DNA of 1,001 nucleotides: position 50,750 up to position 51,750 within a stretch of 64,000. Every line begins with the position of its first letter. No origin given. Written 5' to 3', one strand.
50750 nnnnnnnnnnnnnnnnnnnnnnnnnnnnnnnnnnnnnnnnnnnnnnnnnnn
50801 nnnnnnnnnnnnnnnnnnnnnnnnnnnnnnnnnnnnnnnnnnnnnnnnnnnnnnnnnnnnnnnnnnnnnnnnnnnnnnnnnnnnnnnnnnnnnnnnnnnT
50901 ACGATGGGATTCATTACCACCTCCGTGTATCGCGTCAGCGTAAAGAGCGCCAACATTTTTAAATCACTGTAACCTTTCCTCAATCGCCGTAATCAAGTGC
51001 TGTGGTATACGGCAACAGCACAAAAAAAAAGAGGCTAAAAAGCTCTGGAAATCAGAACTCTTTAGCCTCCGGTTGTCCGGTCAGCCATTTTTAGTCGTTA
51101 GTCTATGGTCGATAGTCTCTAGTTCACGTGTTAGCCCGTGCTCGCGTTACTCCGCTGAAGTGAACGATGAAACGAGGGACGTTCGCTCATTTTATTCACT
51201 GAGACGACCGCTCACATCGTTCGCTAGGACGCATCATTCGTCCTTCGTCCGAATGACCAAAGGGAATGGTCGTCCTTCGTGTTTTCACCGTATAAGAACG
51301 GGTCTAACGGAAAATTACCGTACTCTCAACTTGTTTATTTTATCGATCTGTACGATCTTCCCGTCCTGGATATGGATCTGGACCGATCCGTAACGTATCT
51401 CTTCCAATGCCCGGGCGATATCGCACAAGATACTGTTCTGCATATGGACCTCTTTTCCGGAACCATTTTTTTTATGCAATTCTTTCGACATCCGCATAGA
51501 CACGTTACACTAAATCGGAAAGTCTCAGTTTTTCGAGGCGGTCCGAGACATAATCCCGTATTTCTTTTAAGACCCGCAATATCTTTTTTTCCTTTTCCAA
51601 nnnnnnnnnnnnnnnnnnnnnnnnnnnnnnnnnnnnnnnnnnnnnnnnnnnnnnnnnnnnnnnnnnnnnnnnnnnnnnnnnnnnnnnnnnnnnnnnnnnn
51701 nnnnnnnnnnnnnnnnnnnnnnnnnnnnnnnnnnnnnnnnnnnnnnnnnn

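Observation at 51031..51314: Roughly 280-nt structured transcript region ending in a strong terminator and sharing an exact 20-mer with a distant locus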

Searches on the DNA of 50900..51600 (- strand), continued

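Call 75: search_with_rna_model(model_id=R1, sources=[L126, L127, L128, L129, L130, L131, L132, L133, L134, L135, L136, L137, L138, L139, L140, L141, L142, L143, L144, L145, L146, L147, L148, L149, L150, L151, L152, L153, L154, L155, L156, L157, L158, L159, L160, L161, L162, L163, L164, L165, L166, L167, L168, L169, L170, L171, L172, L173, L174, L175, L176, L177, L178, L179, L180, L181, L182, L183, L184, L185, L186, L187, L188, L189, L190, L191, L192, L193, L194, L195, L196, L197, L198, L199, L200, L201, L202, L203, L204, L205], max_evalue=1)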
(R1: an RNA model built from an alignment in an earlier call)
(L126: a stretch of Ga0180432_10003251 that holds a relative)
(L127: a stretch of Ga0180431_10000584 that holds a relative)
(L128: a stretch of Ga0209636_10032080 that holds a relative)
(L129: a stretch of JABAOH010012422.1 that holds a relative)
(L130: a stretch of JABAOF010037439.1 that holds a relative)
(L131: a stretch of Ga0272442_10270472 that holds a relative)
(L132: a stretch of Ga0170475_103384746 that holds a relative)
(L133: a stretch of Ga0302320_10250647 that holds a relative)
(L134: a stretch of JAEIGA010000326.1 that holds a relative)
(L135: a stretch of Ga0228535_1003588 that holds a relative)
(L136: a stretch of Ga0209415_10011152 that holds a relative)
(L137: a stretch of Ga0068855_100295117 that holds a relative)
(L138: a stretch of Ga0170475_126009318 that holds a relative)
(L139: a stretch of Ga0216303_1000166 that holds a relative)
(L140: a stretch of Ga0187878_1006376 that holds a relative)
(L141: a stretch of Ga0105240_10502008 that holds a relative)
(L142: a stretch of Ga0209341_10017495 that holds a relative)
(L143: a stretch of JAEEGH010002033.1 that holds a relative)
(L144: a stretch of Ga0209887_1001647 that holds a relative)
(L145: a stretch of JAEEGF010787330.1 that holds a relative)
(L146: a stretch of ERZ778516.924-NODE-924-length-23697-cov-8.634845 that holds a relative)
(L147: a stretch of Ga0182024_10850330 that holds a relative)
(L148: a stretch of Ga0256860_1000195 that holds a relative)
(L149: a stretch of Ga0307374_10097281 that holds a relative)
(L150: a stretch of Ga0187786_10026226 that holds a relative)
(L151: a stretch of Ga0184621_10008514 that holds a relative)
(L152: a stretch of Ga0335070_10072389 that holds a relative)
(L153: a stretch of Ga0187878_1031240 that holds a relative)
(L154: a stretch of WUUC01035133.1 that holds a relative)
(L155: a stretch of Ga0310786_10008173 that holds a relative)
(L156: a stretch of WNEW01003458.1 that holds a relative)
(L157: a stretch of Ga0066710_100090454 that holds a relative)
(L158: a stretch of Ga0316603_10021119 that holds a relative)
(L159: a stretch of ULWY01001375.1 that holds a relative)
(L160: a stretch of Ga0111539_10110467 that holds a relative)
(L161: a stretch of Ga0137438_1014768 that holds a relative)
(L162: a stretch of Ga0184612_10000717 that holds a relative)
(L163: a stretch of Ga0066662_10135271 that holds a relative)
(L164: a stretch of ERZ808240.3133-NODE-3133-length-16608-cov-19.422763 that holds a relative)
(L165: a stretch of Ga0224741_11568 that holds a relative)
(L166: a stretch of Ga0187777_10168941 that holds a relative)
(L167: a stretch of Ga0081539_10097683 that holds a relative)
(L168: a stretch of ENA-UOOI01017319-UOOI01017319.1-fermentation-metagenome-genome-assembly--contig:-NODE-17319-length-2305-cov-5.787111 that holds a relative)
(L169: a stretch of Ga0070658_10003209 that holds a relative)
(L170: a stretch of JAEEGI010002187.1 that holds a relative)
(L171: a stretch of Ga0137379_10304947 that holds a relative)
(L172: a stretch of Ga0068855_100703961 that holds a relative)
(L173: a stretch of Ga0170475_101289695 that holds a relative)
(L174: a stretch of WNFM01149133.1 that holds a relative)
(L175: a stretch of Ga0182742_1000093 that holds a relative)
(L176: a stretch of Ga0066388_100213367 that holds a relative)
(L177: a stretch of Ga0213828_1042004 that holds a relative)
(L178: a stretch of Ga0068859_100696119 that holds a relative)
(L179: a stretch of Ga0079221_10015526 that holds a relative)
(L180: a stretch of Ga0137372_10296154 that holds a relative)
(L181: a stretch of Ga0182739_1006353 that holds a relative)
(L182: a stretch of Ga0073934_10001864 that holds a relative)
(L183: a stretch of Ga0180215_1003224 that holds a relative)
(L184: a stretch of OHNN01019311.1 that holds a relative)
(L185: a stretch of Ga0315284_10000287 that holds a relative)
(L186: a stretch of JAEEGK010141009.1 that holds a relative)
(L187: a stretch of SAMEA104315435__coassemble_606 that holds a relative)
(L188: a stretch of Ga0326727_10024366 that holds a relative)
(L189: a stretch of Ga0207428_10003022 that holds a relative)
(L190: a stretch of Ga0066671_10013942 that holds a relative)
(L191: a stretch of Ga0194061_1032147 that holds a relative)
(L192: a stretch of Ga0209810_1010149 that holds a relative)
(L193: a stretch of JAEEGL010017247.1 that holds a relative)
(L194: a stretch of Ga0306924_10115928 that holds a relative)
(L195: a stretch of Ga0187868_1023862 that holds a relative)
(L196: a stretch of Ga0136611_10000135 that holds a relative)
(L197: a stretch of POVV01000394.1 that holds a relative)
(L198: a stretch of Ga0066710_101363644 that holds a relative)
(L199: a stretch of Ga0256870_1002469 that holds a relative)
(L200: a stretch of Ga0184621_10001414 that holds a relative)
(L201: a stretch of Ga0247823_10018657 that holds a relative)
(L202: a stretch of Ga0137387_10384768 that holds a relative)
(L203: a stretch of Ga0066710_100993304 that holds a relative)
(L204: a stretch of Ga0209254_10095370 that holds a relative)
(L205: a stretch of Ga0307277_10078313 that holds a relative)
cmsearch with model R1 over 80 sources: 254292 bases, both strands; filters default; matches with E-value up to 1: 59.
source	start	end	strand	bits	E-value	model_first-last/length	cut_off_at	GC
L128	2018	2081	+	61.7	1.7e-13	1-60/60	no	0.47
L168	1531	1592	+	59.7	5.8e-13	1-60/60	no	0.61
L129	1114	1177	+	58.1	1.5e-12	1-60/60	no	0.47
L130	2174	2237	+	58.1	1.5e-12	1-60/60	no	0.47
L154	1733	1787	+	56.9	3.1e-12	1-60/60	no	0.62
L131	489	548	+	55.3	8e-12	1-60/60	no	0.38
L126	2643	2706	+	54.2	1.5e-11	1-60/60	no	0.53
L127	2643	2706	+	54.2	1.5e-11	1-60/60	no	0.53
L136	3581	3632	+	51.9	6.3e-11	1-60/60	no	0.48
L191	1771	1823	+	51.1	1e-10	1-60/60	no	0.51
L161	1630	1697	+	49.9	2.1e-10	1-60/60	no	0.54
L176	926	1006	+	49.3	2.9e-10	1-60/60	no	0.68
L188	3817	3882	+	48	6.5e-10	1-60/60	no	0.62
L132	827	891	+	47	1.2e-09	1-60/60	no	0.72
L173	778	842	+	46.2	1.9e-09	1-60/60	no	0.63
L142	2656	2709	+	43.7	8.7e-09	1-60/60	no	0.57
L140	2102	2171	+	43.6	9.2e-09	1-60/60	no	0.4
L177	1074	1136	+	43.2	1.2e-08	1-60/60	no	0.43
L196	1807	1861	+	40.7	5.3e-08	1-60/60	no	0.67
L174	638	698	+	40.7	5.4e-08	1-60/60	no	0.66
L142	2391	2443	+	40.6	5.5e-08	1-60/60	no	0.57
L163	1609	1670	+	40.3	6.7e-08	1-60/60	no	0.55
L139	629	715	+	40.2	7e-08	1-60/60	no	0.68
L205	714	767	+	39.9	8.9e-08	1-60/60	no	0.67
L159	2617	2674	+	39.2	1.3e-07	1-60/60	no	0.38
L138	842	910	+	39.1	1.4e-07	1-60/60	no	0.7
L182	2692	2744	+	38.7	1.8e-07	1-60/60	no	0.72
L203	13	69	-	38.2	2.4e-07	1-60/60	no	0.7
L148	430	496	+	38.1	2.6e-07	1-60/60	no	0.66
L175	2616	2679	+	37.2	4.5e-07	1-60/60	no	0.38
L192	2650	2705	+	37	5.1e-07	1-60/60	no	0.62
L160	2361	2415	+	35.8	1e-06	1-60/60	no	0.76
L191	37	102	+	34.7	2e-06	1-60/60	no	0.41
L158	2655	2726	+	32.5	7.5e-06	1-60/60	no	0.4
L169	780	850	+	31.7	1.2e-05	1-60/60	no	0.59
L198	721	781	-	31.3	1.5e-05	1-60/60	no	0.74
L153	2411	2479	+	31.1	1.7e-05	5-60/60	no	0.43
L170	2614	2680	+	29.5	4.4e-05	1-60/60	no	0.48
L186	1908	1974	+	29.4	4.9e-05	1-60/60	no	0.46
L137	308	357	+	28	0.00011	1-60/60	no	0.7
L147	684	739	+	27.7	0.00013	1-60/60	no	0.55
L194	1754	1814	+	24.5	0.00091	1-60/60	no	0.56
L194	2695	2725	+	24.2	0.0011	1-60/60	no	0.61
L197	2628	2685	+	23.6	0.0016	1-60/60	no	0.36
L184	561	617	+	22.2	0.0038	1-60/60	no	0.54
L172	834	883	+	21.2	0.0066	1-60/60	no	0.7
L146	2628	2681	+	20.8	0.0087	1-60/60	no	0.39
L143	2646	2709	+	19.5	0.018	1-60/60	no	0.44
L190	2265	2312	+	18.4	0.037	1-60/60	no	0.6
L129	1130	1178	-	17.3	0.071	6-52/60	no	0.43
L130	2190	2238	-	17.3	0.071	6-52/60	no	0.43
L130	263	324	-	16.9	0.091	1-60/60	no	0.4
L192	2658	2707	-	16.5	0.11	1-60/60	no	0.64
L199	1270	1331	+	16.1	0.15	1-60/60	no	0.35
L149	606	668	+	15.9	0.16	1-60/60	no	0.52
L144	2770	2817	+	15.4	0.22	1-60/60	no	0.67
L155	2641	2696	+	14.5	0.37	1-60/60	no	0.46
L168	1140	1176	+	13.6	0.66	1-60/60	no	0.49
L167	721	764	+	13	0.91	1-60/60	no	0.68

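Call 82: search_rna_families(sources=[L128, L144, L151, L134, L143, L168, L154, L050, L007, L072], threshold=evalue, max_evalue=1)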
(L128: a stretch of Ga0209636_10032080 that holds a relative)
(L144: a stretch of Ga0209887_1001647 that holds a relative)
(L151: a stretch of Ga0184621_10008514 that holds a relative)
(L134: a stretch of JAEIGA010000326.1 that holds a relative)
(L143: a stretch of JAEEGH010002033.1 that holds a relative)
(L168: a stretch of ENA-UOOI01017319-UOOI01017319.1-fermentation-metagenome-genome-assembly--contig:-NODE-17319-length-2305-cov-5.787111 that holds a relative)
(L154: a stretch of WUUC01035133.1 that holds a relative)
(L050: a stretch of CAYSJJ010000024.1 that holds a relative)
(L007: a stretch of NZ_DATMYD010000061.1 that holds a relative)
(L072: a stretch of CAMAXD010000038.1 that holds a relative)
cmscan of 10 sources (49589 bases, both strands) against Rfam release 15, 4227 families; matches with E-value up to 1: 9.
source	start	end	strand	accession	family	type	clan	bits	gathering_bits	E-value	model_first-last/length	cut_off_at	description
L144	588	660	+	RF00005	tRNA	Gene; tRNA;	CL00001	69.4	29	3.6e-13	1-71/71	no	tRNA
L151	406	478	+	RF00005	tRNA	Gene; tRNA;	CL00001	69.4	29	3.6e-13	1-71/71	no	tRNA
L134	2702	2771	+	RF00005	tRNA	Gene; tRNA;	CL00001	39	29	8.3e-05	1-71/71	no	tRNA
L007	1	48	-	RF02001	group-II-D1D4-3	Intron;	CL00102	37.6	32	0.00035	1-48/170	3'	Group II catalytic intron D1-D4-3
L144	588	661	-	RF04354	Plastid-ycf2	Cis-reg;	-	35.4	65.7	0.0009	1-75/75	no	Plastid-ycf2 5UTR RNA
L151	406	479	-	RF04354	Plastid-ycf2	Cis-reg;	-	35.4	65.7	0.0009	1-75/75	no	Plastid-ycf2 5UTR RNA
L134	262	311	+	RF01140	sR20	Gene; snRNA; snoRNA; CD-box;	-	23.9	44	0.78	1-56/56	no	Small nucleolar RNA sR20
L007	131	175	-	RF00489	ctRNA_p42d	Gene; antisense;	-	23.9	50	0.73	1-46/46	no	ctRNA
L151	1977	2098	-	RF01877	MIAT_exon5_3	Gene; lncRNA;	-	18.2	90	0.2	1-382/382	no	Myocardial infarction associated transcript exon 5 conserved region 3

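Call 93: search_with_rna_model(model_id=R1, sources=[L206, L207, L208, L209, L210, L211, L101, L102, L103, L104, L105, L106, L107, L108, L109, L110, L111, L112, L113, L114, L115, L116, L117, L118, L119, L120, L121, L122, L123, L124, L125], max_evalue=0.05)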
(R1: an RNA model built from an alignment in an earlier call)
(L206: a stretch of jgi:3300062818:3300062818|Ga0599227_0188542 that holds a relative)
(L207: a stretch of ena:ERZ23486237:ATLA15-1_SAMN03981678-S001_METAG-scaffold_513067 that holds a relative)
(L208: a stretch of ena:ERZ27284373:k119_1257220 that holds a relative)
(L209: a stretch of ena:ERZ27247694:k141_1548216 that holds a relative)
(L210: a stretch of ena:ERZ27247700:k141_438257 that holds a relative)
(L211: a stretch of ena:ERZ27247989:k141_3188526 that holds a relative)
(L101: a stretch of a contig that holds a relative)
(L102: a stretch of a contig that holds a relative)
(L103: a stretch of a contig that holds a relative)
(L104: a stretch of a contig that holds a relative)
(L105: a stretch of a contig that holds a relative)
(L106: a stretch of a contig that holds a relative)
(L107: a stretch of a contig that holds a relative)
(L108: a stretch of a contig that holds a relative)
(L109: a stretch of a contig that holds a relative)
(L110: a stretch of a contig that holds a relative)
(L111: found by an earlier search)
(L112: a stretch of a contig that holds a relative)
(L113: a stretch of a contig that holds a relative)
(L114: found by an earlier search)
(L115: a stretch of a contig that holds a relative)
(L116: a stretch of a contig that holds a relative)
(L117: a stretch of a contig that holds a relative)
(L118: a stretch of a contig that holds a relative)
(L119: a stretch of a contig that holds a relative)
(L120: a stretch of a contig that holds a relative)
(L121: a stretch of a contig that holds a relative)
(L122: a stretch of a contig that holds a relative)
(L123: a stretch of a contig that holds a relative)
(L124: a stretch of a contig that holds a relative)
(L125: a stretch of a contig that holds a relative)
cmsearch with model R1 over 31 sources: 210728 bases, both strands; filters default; matches with E-value up to 0.05: 33.
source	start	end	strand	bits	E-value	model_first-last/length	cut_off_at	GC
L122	3267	3319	-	61.6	1.5e-13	1-60/60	no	0.51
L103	84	140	+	61.3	1.8e-13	1-60/60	no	0.6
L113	2859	2924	-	59.6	5.1e-13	1-60/60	no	0.52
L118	2871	2922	+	58.6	9.4e-13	1-60/60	no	0.5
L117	3604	3656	+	57.9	1.4e-12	1-60/60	no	0.42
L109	5229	5284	-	57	2.3e-12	1-60/60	no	0.41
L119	2164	2216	-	56.1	4.2e-12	1-60/60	no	0.45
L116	2748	2811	+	55.6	5.6e-12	1-60/60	no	0.55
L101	5894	5954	-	55.5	6e-12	1-60/60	no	0.61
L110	3102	3161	+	55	8.1e-12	1-60/60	no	0.53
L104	6862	6915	+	54.6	1e-11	1-60/60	no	0.69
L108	724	775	+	53.8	1.6e-11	1-60/60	no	0.58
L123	432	484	-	53.8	1.7e-11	1-60/60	no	0.64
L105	1622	1684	+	53.7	1.8e-11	1-60/60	no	0.71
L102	3269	3328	-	53.6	1.8e-11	1-60/60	no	0.55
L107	2309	2379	-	53.2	2.4e-11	1-60/60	no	0.52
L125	4768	4832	-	50.8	1e-10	1-60/60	no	0.45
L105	5885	5940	-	49.3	2.4e-10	1-60/60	no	0.61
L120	7179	7245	-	47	9.7e-10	1-60/60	no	0.48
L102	6492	6548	-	46.7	1.2e-09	1-60/60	no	0.4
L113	1351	1418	-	46.2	1.6e-09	1-60/60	no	0.44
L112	3527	3577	+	45.3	2.8e-09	1-60/60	no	0.51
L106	7417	7478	+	43.3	9.1e-09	1-60/60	no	0.4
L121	1199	1250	+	43.1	1.1e-08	1-60/60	no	0.54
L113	6115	6168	-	42.6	1.4e-08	1-60/60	no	0.54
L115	2379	2449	+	41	3.8e-08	1-60/60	no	0.62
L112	2785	2836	+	40.7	4.4e-08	1-60/60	no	0.46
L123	1773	1825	-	38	2.2e-07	1-60/60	no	0.47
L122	1661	1718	-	37.5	3e-07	1-60/60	no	0.59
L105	5447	5507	-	35.3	1.1e-06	1-60/60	no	0.72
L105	1212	1275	-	24.9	0.00059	1-60/60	no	0.7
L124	696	743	+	21.4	0.0051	1-60/60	no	0.6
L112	6669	6724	+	21.2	0.0054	1-60/60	no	0.62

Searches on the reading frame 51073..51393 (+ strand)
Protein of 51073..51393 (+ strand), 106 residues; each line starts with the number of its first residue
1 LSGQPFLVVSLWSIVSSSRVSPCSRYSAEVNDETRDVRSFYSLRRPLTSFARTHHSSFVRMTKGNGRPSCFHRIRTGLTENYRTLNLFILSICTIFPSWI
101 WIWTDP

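Call 8: search_protein_families(library=pfam, proteins=[window:51073-51393:+], max_evalue=0.01)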
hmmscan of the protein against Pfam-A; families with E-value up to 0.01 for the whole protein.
window:51073-51393:+ (106 aa): 0 families
